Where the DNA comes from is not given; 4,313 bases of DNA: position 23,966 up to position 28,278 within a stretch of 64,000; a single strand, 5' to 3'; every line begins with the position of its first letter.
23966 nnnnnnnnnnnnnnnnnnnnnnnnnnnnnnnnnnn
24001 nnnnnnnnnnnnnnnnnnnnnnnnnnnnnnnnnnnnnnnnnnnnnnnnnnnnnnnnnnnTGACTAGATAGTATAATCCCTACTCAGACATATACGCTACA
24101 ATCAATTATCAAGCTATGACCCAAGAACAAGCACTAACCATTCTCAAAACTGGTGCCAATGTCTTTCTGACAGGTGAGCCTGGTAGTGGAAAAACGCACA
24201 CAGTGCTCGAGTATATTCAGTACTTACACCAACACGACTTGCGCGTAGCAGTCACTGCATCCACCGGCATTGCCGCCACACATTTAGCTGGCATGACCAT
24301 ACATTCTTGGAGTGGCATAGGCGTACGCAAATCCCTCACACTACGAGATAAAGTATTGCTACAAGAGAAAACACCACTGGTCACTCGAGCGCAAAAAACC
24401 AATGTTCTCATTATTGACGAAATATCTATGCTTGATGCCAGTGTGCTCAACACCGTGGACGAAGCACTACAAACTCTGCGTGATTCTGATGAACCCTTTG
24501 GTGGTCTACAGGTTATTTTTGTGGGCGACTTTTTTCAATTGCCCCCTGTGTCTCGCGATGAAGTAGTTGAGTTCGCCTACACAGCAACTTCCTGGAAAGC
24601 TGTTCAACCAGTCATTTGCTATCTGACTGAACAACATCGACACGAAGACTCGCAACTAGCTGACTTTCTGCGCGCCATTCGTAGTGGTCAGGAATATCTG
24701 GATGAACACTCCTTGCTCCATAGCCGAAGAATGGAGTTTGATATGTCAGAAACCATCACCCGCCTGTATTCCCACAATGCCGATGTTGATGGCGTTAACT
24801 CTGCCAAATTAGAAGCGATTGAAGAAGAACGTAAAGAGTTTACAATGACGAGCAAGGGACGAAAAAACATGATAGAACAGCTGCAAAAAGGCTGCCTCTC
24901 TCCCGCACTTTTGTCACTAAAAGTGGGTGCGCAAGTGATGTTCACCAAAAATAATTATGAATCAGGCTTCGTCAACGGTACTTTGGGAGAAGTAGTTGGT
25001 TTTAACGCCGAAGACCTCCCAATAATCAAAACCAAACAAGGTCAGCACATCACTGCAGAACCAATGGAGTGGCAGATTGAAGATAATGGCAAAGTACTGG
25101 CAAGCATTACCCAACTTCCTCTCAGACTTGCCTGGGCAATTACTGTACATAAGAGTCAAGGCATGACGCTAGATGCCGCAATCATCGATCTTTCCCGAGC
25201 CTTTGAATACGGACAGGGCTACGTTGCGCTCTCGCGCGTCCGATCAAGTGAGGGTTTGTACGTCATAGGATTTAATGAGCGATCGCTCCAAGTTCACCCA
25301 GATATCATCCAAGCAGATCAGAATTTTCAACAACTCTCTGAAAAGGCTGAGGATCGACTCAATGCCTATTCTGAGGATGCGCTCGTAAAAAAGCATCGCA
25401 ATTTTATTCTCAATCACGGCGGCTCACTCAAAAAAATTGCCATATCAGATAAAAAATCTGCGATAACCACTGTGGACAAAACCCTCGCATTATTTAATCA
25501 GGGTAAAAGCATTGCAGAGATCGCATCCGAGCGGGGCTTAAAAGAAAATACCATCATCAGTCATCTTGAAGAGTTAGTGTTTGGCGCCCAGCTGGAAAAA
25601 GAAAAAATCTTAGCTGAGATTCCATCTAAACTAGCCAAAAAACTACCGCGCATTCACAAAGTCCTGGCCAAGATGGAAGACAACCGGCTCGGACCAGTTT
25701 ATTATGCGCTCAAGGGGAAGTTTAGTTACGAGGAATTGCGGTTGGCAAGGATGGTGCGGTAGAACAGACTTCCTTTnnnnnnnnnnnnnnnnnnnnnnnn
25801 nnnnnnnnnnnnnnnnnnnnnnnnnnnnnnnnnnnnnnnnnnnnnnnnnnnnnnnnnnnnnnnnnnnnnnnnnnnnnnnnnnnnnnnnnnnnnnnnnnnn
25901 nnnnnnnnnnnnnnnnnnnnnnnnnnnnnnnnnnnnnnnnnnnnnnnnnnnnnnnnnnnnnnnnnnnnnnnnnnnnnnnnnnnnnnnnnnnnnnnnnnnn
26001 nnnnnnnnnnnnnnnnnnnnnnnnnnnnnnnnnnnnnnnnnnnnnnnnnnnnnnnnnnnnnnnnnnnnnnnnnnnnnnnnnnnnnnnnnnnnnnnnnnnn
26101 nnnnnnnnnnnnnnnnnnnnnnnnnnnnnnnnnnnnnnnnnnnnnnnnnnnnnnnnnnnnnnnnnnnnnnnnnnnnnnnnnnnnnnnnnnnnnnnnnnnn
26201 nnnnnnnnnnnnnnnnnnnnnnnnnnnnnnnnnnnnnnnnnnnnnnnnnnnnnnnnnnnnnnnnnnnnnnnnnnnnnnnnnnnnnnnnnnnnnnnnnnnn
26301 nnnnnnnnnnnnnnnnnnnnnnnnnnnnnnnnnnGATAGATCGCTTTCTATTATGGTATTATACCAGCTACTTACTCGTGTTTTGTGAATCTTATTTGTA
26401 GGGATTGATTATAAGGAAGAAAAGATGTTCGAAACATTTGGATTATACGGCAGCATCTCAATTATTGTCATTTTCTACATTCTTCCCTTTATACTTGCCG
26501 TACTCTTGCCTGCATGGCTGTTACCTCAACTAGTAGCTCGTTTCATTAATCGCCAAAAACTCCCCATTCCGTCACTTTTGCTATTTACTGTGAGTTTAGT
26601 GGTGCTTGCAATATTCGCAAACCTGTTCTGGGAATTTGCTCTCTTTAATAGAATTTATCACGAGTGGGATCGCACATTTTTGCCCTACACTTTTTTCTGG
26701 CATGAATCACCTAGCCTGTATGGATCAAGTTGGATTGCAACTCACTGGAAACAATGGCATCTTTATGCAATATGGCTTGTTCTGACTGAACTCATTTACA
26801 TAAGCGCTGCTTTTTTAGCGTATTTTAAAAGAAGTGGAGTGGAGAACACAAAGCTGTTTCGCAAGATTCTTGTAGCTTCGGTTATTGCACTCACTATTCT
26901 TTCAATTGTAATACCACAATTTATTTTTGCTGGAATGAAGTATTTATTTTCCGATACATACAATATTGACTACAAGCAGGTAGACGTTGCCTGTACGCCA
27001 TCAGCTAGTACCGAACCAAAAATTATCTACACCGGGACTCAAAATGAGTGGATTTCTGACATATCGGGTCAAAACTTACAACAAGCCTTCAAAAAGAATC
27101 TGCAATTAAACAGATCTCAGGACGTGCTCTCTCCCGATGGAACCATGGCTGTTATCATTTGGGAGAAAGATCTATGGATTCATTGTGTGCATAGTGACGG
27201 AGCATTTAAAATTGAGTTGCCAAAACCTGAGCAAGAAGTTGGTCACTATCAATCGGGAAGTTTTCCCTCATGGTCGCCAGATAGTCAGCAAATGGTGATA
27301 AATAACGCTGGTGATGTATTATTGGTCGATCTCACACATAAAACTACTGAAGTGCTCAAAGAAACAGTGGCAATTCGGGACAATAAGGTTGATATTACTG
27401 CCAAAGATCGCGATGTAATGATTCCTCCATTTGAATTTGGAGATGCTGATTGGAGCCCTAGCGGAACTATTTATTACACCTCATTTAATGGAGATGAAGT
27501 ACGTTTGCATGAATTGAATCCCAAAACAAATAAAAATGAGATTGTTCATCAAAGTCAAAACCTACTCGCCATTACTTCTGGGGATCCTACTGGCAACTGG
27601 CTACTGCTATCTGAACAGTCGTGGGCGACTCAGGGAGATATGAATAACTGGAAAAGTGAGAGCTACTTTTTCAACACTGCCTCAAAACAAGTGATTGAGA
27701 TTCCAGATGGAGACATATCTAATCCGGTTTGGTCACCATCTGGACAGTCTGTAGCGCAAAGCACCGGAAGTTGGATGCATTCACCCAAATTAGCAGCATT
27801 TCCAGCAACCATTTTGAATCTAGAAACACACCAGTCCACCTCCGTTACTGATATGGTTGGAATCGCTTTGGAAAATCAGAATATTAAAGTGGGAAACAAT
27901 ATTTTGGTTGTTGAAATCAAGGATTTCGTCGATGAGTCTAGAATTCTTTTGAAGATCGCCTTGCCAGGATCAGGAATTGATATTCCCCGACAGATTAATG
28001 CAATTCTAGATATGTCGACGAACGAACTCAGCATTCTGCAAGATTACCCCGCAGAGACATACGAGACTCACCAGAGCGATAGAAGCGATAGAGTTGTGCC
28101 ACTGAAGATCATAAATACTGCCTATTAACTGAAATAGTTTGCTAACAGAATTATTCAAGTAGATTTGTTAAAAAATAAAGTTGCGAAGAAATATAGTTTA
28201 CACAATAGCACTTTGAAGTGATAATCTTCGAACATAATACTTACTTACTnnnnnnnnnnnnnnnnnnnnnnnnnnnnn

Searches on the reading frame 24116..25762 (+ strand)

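Call 40: search_protein_families(library=pfam, proteins=[window:24116-25762:+], max_evalue=0.001)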
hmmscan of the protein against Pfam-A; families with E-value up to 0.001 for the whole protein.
window:24116-25762:+ (548 aa): 15 families
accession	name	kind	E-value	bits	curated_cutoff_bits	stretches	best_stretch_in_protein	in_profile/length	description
PF05970.20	PIF1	-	2e-33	116.3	25.9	1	9-180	18-193/223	PIF1-like helicase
PF14493.12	HTH_40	-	1.4e-19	70.6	27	1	452-545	1-89/89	Helix-turn-helix domain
PF13604.12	AAA_30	-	1.6e-17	64.3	27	1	3-194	6-174/191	AAA domain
PF13245.12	AAA_19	-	2.1e-15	57.5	25.1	1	3-146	1-133/134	AAA domain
PF13401.12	AAA_22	-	3.3e-11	44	27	1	13-137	5-122/130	AAA domain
PF21530.3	Pif1_2B_dom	-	7.4e-08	32.4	23.9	1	254-296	4-47/47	DNA helicase Pif1, 2B domain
PF07728.20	AAA_5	-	8.9e-07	29.4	22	1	15-118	1-90/139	AAA domain (dynein-related subfamily)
PF01443.25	Viral_helicase1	-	3.4e-06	27.5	21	0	19-177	4-133/228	Viral superfamily 1 RNA helicase core domain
PF02689.20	Herpes_Helicase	-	7.7e-06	24.6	27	0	330-382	721-775/808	Helicase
PF03266.21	NTPase_1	-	3.5e-05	24.2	23.9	0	15-45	1-31/168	NTPase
PF18335.7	SH3_13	-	3.7e-05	23.8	41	1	268-300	26-58/65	ATP-dependent RecD-like DNA helicase SH3 domain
PF09848.15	SLFN-g3_helicase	-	0.00015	21.7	24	1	15-219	3-204/354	Schlafen group 3, DNA/RNA helicase domain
PF13538.12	UvrD_C_2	-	0.00036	20.8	27.4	0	338-374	1-44/52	UvrD-like helicase C-terminal domain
PF13191.12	AAA_16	-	0.00048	21.1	32.6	0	13-48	24-59/167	AAA ATPase domain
PF13086.12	AAA_11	-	0.0008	19.7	27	0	9-53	13-64/257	AAA domain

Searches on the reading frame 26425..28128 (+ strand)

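Call 40: search_protein_families(library=pfam, proteins=[window:26425-28128:+], max_evalue=0.001)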
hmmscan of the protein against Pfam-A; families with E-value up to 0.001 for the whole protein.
window:26425-28128:+ (567 aa): 2 families
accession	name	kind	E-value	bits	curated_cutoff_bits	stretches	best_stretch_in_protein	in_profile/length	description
PF07676.18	PD40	-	0.00015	22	20.9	0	280-291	13-24/38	WD40-like Beta Propeller Repeat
PF00930.27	DPPIV_N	-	0.00041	19.6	22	0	202-258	19-73/354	Dipeptidyl peptidase IV (DPP IV) N-terminal region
